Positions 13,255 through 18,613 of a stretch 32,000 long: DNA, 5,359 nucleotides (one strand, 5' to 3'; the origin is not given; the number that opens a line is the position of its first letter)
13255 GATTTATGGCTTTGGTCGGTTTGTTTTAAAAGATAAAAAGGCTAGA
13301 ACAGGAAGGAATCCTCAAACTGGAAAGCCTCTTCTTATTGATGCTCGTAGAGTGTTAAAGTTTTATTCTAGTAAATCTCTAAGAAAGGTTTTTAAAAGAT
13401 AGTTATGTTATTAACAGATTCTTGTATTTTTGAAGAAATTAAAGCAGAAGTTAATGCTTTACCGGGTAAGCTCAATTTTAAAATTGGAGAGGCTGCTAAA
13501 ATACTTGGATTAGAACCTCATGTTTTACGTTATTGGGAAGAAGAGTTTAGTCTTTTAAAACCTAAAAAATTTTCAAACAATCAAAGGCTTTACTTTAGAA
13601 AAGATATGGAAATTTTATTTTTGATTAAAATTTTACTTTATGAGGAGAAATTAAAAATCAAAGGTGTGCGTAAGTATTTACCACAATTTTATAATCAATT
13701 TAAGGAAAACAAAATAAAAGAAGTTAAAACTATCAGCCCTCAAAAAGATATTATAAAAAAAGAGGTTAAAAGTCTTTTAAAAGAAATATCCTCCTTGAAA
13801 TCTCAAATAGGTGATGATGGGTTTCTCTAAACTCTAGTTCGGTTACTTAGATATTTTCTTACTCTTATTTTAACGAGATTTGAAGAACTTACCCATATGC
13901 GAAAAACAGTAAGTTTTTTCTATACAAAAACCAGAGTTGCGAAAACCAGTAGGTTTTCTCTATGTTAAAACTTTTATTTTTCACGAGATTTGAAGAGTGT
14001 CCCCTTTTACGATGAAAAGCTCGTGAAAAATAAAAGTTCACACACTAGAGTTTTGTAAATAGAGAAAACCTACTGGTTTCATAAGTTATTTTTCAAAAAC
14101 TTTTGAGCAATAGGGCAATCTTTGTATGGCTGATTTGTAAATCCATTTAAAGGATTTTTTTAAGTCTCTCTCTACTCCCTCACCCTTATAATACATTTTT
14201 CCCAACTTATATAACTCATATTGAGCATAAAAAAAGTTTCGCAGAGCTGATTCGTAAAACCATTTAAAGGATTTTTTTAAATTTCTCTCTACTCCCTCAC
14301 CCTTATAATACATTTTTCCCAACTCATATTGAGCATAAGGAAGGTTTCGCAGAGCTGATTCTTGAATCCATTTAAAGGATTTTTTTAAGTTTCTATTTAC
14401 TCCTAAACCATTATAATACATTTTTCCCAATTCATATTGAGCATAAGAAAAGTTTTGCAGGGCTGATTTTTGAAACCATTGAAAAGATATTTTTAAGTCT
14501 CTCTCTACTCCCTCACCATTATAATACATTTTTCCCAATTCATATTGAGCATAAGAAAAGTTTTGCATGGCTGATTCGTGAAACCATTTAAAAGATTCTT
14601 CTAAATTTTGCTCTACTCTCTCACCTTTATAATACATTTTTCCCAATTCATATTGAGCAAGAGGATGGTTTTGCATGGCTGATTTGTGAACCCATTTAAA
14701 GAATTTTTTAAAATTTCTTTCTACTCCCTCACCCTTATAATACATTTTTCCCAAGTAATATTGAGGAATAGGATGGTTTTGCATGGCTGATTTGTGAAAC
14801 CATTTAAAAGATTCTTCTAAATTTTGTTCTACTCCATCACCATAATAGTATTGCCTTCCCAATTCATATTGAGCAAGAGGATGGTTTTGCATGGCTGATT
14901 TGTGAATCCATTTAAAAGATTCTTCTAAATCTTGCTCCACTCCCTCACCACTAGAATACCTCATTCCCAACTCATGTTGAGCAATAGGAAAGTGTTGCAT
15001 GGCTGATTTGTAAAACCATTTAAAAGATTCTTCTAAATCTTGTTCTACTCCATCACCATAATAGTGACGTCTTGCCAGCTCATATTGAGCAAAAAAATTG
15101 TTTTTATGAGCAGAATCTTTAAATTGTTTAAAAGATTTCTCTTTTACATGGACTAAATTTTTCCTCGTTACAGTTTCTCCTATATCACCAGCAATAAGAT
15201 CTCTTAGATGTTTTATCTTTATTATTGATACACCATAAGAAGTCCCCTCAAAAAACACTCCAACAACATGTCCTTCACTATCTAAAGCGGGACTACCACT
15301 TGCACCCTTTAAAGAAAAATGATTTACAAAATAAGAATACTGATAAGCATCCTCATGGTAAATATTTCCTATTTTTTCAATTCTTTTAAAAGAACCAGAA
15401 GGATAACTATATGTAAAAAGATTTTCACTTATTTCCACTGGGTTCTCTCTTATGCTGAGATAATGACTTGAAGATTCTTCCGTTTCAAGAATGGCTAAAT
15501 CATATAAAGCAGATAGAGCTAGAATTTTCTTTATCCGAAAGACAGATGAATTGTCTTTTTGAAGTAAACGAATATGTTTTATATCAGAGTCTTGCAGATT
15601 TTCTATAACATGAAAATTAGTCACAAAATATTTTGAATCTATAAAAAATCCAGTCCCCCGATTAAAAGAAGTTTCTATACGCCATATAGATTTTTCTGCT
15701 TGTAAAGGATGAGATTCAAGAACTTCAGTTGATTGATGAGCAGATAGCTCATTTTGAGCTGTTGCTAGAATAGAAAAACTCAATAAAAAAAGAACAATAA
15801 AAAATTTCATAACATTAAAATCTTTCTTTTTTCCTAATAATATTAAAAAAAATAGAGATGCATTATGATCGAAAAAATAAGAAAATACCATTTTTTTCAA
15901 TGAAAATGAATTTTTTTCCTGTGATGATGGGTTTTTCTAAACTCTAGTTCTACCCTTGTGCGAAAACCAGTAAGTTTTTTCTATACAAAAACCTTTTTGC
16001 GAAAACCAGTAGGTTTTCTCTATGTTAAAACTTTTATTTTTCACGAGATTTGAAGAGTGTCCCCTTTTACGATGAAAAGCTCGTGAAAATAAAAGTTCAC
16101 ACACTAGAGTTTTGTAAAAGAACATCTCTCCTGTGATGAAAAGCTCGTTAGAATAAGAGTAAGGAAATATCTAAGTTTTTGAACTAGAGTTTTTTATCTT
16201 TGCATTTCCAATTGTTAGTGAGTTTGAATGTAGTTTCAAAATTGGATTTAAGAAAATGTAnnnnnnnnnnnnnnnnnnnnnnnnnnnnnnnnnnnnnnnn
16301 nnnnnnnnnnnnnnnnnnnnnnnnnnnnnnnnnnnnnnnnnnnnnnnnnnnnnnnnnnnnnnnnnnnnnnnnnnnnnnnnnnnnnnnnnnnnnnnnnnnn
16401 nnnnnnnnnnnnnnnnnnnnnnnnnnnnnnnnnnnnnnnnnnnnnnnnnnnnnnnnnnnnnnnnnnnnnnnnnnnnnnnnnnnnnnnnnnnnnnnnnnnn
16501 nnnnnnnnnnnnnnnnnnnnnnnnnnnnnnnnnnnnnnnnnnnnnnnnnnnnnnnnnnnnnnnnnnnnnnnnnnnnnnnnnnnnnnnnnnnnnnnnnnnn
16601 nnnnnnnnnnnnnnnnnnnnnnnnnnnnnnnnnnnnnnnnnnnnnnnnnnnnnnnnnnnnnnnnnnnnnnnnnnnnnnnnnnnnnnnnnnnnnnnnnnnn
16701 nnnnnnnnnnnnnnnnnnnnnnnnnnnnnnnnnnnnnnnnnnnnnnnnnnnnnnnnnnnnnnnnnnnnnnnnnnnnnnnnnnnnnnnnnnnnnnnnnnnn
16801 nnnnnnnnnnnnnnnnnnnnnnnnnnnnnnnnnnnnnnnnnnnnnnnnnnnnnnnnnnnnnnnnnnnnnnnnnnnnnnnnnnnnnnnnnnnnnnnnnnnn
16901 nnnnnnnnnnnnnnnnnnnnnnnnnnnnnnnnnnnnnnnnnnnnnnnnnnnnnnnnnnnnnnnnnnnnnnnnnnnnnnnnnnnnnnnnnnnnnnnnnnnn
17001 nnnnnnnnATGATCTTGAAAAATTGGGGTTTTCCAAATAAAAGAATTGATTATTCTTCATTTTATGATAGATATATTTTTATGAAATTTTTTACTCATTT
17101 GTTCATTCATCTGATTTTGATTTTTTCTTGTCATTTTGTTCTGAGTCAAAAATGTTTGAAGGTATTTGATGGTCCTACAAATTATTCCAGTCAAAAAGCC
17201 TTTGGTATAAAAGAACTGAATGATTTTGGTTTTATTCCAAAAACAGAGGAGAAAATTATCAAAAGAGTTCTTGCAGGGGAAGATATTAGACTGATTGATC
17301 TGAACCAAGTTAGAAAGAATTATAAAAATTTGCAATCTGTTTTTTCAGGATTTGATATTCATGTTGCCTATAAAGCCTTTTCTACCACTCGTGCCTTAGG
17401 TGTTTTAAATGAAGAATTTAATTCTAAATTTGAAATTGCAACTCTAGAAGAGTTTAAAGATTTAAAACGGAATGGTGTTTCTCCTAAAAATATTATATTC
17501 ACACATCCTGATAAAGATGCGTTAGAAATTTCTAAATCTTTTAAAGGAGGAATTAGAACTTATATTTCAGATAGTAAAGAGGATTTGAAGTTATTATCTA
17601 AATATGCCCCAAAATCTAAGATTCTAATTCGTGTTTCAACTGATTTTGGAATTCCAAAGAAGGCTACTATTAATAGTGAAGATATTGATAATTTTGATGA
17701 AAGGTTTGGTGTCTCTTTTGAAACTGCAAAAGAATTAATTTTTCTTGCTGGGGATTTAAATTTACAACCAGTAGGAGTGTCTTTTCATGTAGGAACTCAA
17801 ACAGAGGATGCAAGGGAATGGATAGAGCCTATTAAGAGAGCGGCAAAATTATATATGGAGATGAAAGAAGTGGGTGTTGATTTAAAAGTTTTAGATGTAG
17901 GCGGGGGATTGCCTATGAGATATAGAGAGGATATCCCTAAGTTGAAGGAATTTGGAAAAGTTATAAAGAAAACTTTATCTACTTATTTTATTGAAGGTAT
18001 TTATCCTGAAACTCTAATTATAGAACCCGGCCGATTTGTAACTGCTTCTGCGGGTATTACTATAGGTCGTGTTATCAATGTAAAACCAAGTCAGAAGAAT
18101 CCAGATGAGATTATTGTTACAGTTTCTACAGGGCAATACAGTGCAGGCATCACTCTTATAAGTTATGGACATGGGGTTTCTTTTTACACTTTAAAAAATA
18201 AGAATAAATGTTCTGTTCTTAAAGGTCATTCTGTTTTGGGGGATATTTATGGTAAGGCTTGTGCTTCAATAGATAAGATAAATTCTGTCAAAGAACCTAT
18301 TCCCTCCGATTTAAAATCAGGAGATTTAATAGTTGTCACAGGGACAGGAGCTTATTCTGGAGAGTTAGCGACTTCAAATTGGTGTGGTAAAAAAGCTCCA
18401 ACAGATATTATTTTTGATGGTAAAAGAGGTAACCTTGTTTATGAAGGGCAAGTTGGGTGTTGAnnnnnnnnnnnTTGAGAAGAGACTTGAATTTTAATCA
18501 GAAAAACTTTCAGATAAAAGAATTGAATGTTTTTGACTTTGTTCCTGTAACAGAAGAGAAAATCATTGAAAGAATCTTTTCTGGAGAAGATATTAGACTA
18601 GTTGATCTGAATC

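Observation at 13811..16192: Protease-Sel1 gene is bracketed by direct repeats and by the two halves of a split hairpin, a cassette-like insertion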

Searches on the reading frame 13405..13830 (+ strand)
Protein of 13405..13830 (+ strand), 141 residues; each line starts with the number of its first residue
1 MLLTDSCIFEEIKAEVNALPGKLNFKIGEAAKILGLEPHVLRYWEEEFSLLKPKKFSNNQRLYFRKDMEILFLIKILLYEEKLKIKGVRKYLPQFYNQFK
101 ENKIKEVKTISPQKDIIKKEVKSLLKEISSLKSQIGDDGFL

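Call 12: search_protein_families(library=pfam, proteins=[window:13405-13830:+])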
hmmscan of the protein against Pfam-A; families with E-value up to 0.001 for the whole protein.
window:13405-13830:+ (141 aa): 2 families
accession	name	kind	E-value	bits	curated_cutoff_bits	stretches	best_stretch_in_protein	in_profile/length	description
PF13411.12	MerR_1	-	1.3e-17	64.1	21.6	1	25-93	1-67/69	MerR HTH family regulatory protein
PF00376.29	MerR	-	2.4e-10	40.5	28.2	1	26-63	1-38/38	MerR family regulatory protein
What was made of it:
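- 13405..13830 (+): merR-family regulator gene. Its native last codons and stop (13811-13830) form the first 20 nt of the 30-nt direct repeat. Pfam MerR_1 E 1e-17 (call 12).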

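Call 13: find_encoding_contigs(protein=window:13405-13830:+, flank=10000, max_places=10)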
Protein window:13405-13830:+ (141 aa): no gene with exactly this product is on record in the collection.

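Call 17: find_homologous_proteins(query=window:13405-13830:+)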
Query window:13405-13830:+ (141 aa): 218 proteins with E <= 0.001 among 280 candidates; the best 120 are listed.
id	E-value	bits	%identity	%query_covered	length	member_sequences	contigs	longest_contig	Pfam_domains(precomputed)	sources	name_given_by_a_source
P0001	5.2e-83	294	100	100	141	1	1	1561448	PF00376.30,PF13411.13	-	-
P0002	4.8e-65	236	79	100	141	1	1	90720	PF00376.30,PF13411.13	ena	-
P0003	6.2e-65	235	78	100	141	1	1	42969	PF00376.30,PF13411.13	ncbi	-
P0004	7.8e-52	193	71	96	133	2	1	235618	PF00376.30,PF13411.13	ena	-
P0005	5.4e-50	187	66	98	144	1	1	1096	PF00376.30,PF13411.13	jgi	-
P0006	5.2e-44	168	60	98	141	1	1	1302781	PF00376.30,PF13411.13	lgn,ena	-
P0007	7.2e-43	164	62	96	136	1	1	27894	PF00376.30,PF13411.13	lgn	-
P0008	1.1e-42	163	59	96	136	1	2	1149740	PF00376.30,PF13411.13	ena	-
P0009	3.7e-39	152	52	96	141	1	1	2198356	PF00376.30,PF13411.13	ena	-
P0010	8.4e-39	151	52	97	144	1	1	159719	PF00376.30,PF13411.13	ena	-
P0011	9.0e-39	151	51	97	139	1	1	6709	PF00376.30,PF13411.13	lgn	-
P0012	3.6e-38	149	52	99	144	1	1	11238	PF00376.30,PF13411.13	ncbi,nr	ncbi:MAG: MerR family transcriptional regulator [Bdellovibrionales bacterium]|nr:MerR family transcr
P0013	4.5e-38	148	52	97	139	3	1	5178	PF00376.30,PF13411.13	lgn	-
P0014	6.8e-38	148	54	93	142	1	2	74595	PF00376.30,PF13411.13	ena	-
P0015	7.8e-38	148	51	97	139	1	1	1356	PF00376.30,PF13411.13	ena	-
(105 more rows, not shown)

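Call 18: find_encoding_contigs(protein=P0002, flank=10000, max_places=3)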
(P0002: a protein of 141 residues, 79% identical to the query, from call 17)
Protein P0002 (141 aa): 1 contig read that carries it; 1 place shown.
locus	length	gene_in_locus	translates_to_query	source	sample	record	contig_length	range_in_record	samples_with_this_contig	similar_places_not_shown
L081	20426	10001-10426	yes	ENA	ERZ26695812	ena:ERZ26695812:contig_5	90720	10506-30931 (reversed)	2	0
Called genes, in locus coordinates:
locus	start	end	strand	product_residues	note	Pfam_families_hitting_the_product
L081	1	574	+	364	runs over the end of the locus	PF00226:DnaJ, PF01556:DnaJ_C, PF00684:DnaJ_CXXCXGXG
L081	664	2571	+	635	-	PF00012:HSP70, PF06723:MreB_Mbl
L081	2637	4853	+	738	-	PF13328:HD_4, PF01966:HD, PF04607:RelA_SpoT, PF02824:TGS, PF19296:RelA_AH (weak), PF28438:RelA_RIS, PF01842:ACT (weak), PF13291:ACT_4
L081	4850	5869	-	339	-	-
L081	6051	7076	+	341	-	PF02912:Phe_tRNA-synt_N, PF01409:tRNA-synt_2d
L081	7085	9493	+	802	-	PF01588:tRNA_bind, PF03483:B3_4, PF03484:B5, PF17759:tRNA_synthFbeta, PF03147:FDX-ACB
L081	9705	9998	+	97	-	PF00216:Bac_DNA_binding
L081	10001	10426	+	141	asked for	PF00376:MerR, PF13411:MerR_1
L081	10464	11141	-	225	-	-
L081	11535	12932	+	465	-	PF01168:Ala_racemase_N (faint), PF02784:Orn_Arg_deC_N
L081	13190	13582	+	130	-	-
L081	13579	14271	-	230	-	PF00512:HisKA, PF02518:HATPase_c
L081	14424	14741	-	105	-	PF00462:Glutaredoxin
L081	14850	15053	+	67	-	-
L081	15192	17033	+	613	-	PF02518:HATPase_c, PF13589:HATPase_c_3, PF09239:Topo-VIb_trans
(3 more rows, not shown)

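Call 19: find_encoding_contigs(protein=P0003, flank=10000, max_places=3)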
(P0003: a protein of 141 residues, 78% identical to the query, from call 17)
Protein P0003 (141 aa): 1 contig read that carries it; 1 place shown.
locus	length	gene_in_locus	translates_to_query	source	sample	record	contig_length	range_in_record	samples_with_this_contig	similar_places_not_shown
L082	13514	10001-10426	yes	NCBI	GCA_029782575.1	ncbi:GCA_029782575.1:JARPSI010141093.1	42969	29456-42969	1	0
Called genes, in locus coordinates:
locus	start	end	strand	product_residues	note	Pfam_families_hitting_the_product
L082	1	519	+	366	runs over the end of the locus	PF00226:DnaJ, PF01556:DnaJ_C, PF00684:DnaJ_CXXCXGXG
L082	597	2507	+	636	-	PF00012:HSP70, PF06723:MreB_Mbl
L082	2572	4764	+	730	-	PF13328:HD_4, PF01966:HD, PF04607:RelA_SpoT, PF02824:TGS, PF19296:RelA_AH, PF28438:RelA_RIS, PF01842:ACT (weak), PF13291:ACT_4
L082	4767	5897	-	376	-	-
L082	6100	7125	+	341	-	PF02912:Phe_tRNA-synt_N, PF01409:tRNA-synt_2d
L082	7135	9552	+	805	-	PF01588:tRNA_bind, PF03483:B3_4, PF03484:B5, PF17759:tRNA_synthFbeta, PF03147:FDX-ACB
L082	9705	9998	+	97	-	PF00216:Bac_DNA_binding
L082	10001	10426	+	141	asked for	PF00376:MerR, PF13411:MerR_1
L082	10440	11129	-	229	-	-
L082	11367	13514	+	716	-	?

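Call 20: find_encoding_contigs(protein=P0004, flank=10000, max_places=3)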
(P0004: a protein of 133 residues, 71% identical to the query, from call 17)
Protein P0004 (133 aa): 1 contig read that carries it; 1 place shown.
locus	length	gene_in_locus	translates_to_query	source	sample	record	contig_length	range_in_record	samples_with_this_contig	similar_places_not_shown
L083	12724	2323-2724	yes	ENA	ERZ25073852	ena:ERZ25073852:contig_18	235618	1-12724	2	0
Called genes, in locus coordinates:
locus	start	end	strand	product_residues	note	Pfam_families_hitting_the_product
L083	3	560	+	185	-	?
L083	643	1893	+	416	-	PF03484:B5, PF17759:tRNA_synthFbeta, PF03147:FDX-ACB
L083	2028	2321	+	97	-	PF00216:Bac_DNA_binding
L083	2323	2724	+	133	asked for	PF13411:MerR_1, PF00376:MerR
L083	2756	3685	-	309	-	-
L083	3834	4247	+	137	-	-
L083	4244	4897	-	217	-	PF00512:HisKA, PF02518:HATPase_c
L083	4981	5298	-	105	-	PF00462:Glutaredoxin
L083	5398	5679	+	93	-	PF01844:HNH, PF14279:HNH_5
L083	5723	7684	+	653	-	PF02518:HATPase_c, PF13589:HATPase_c_3, PF09239:Topo-VIb_trans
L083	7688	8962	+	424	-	PF04406:TP6A_N, PF21180:TOP6A-Spo11_Toprim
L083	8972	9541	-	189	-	-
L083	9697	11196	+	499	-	PF00330:Aconitase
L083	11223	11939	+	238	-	PF00694:Aconitase_C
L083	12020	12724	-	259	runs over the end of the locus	-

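Call 56: find_encoding_contigs(protein=P0006, flank=6000, max_places=2)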
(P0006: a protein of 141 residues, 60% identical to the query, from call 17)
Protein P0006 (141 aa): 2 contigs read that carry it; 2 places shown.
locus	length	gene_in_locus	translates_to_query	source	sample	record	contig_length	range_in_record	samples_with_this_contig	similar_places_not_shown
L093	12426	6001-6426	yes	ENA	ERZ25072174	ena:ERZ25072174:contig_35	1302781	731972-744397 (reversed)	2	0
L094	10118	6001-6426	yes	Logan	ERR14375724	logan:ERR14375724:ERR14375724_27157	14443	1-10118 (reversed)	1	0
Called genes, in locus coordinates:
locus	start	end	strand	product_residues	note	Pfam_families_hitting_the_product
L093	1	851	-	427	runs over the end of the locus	PF12796:Ank_2, PF13637:Ank_4, PF12796:Ank_2, PF13637:Ank_4, PF12796:Ank_2, PF12796:Ank_2, PF13857:Ank_5, PF00023:Ank, +13 more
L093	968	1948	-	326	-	-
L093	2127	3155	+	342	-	PF02912:Phe_tRNA-synt_N, PF01409:tRNA-synt_2d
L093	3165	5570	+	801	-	PF01588:tRNA_bind, PF03483:B3_4, PF03484:B5, PF17759:tRNA_synthFbeta, PF03147:FDX-ACB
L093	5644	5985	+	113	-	PF00216:Bac_DNA_binding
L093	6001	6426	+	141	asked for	PF00376:MerR, PF13411:MerR_1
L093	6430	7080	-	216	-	-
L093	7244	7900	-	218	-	PF00512:HisKA (weak), PF02518:HATPase_c (weak)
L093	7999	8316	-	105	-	PF00462:Glutaredoxin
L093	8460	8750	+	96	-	PF01844:HNH, PF14279:HNH_5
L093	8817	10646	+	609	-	PF02518:HATPase_c, PF13589:HATPase_c_3, PF09239:Topo-VIb_trans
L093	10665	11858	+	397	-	PF04406:TP6A_N, PF21180:TOP6A-Spo11_Toprim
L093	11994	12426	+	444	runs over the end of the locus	PF23310:TPR_27 (faint), PF08631:SPO22 (faint), PF12895:ANAPC3 (faint), PF13432:TPR_16 (faint), PF20308:TPR-S (faint), PF00515:TPR_1 (faint), PF07719:TPR_2 (faint), PF08238:Sel1, +2 more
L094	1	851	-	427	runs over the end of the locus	PF12796:Ank_2, PF13637:Ank_4, PF12796:Ank_2, PF13637:Ank_4, PF12796:Ank_2, PF12796:Ank_2, PF13857:Ank_5, PF00023:Ank, +13 more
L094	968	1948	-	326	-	-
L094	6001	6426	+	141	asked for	PF00376:MerR, PF13411:MerR_1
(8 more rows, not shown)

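Call 57: find_encoding_contigs(protein=P0008, flank=6000, max_places=2)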
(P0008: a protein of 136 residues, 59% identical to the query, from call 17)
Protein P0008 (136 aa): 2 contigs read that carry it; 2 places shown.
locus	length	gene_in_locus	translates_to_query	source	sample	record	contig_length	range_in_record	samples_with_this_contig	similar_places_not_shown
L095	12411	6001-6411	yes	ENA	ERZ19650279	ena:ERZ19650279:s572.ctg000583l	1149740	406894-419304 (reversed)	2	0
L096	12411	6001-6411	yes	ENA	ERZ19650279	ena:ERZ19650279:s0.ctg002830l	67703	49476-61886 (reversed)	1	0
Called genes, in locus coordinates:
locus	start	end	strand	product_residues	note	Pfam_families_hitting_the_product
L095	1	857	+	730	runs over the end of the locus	PF13328:HD_4, PF01966:HD, PF04607:RelA_SpoT, PF02824:TGS, PF28438:RelA_RIS, PF01842:ACT, PF13291:ACT_4, PF22754:bHLH-TF_ACT-like_plant (weak), +1 more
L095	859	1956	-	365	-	-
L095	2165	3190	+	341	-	PF02912:Phe_tRNA-synt_N, PF01409:tRNA-synt_2d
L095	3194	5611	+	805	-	PF01588:tRNA_bind, PF03483:B3_4, PF03484:B5, PF17759:tRNA_synthFbeta, PF03147:FDX-ACB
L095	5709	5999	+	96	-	PF18291:HU-HIG (weak), PF00216:Bac_DNA_binding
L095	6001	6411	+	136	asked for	PF00376:MerR, PF13411:MerR_1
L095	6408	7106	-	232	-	PF00512:HisKA, PF02518:HATPase_c, PF13581:HATPase_c_2 (weak), PF14501:HATPase_c_5 (weak)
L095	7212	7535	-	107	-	PF00462:Glutaredoxin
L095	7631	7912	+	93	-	PF01844:HNH, PF14279:HNH_5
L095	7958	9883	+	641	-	PF02518:HATPase_c, PF13589:HATPase_c_3, PF09239:Topo-VIb_trans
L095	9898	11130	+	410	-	PF04406:TP6A_N, PF21180:TOP6A-Spo11_Toprim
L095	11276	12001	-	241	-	-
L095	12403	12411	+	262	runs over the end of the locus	-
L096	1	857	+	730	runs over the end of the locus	PF13328:HD_4, PF01966:HD, PF04607:RelA_SpoT, PF02824:TGS, PF28438:RelA_RIS, PF01842:ACT, PF13291:ACT_4, PF22754:bHLH-TF_ACT-like_plant (weak), +1 more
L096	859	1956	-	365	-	-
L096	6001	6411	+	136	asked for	PF00376:MerR, PF13411:MerR_1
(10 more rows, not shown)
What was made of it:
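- The nearest relatives are distant (79% or less in MerR), and these genomes are reduced and prone to gene loss (calls 17, 56, 57).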

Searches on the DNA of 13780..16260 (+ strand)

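Call 42: search_rna_families(source=window, start=13780, end=16260, threshold=evalue, max_evalue=1)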
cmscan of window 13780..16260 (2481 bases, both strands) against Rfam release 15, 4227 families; matches with E-value up to 1: 2.
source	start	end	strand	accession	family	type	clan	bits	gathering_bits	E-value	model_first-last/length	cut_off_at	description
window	13940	14082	-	RF03664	MIR6288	Gene; miRNA;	-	26.5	74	0.022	1-92/92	no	MIR6288 microRNA precursor family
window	13967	14041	-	RF04109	mir-1305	Gene; miRNA;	-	21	63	0.97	1-83/83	no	mir-1305 microRNA precursor family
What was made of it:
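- On Known RNA families (Rfam): Only sub-threshold microRNA-precursor look-alikes, that is, generic long hairpins (call 42).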

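Call 75: search_dna_similar(query=window:15921-16192:+, collection=plasmids, mode=distant, max_rows=5)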
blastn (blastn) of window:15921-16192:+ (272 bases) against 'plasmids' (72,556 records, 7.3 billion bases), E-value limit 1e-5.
No match.

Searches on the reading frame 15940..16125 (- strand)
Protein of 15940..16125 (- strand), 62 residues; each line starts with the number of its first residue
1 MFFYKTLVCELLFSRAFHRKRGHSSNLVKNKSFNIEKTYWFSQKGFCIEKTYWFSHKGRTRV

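Call 50: find_homologous_proteins(query=window:15940-16125:-, max_evalue=10)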
Query seq(62 aa): no candidate shares three 5-residue words with the query. No homologue found.
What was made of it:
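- Tried and rejected: There were no candidates (call 50).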

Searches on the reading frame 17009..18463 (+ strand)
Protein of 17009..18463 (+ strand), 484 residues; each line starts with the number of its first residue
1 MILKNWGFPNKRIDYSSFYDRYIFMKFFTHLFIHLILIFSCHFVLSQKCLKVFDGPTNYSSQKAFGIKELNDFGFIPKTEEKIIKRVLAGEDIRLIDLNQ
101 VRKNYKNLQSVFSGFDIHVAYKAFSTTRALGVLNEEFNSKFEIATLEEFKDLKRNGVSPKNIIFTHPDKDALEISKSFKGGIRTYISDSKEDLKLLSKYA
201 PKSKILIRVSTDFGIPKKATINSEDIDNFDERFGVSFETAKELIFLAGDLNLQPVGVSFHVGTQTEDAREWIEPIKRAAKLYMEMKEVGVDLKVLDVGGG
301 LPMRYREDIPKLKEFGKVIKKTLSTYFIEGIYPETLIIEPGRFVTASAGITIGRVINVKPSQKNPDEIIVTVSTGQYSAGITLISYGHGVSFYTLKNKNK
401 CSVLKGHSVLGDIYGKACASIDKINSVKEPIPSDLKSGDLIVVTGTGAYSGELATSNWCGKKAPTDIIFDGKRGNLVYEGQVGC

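Call 12: search_protein_families(library=pfam, proteins=[window:17009-18463:+])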
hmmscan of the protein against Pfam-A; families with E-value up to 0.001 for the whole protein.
window:17009-18463:+ (484 aa): 3 families
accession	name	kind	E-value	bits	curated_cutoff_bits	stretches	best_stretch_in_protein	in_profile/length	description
PF02784.22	Orn_Arg_deC_N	-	2.6e-44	151.9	23.4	1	99-346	2-247/247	Pyridoxal-dependent decarboxylase, pyridoxal binding domain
PF01168.26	Ala_racemase_N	-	5.4e-06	26.7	24.1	1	96-270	1-166/220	Alanine racemase, N-terminal domain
PF00278.28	Orn_DAP_Arg_deC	-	3.9e-05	24.3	23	1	329-447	5-95/95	Pyridoxal-dependent decarboxylase, C-terminal sheet domain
